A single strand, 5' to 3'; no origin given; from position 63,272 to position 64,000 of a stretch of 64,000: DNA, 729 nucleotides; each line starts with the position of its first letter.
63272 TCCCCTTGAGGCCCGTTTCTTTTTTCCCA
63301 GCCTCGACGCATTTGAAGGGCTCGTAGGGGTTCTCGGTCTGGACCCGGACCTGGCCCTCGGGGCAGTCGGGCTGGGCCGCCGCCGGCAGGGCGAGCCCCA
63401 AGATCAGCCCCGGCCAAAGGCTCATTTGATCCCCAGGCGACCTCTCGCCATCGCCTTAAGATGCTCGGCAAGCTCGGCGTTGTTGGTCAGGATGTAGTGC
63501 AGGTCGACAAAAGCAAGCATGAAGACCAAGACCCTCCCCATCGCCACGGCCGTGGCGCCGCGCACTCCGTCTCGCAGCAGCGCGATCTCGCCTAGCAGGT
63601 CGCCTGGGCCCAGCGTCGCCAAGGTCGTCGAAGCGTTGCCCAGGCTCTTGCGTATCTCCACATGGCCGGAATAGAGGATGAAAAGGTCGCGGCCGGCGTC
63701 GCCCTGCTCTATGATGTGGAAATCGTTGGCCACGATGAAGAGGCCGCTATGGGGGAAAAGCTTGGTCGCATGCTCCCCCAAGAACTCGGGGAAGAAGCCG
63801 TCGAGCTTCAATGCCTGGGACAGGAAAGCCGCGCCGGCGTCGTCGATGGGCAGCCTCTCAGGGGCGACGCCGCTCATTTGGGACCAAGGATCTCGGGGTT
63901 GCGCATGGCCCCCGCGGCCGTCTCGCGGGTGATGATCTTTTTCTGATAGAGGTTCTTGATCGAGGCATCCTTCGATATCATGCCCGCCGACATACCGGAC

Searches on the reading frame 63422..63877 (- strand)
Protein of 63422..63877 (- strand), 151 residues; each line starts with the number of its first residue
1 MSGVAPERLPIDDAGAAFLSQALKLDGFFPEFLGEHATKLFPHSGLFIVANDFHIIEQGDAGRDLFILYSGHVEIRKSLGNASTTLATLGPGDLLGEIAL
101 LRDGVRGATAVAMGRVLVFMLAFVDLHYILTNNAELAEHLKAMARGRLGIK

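Call 14: search_protein_families(library=pfam, proteins=[window:63422-63877:-], max_evalue=0.001)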
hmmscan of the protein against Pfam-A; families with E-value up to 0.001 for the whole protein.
window:63422-63877:- (151 aa): 1 family
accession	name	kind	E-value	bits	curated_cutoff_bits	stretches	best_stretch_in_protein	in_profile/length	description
PF00027.35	cNMP_binding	-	6.6e-16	58.5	27.5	1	54-130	9-86/89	Cyclic nucleotide-binding domain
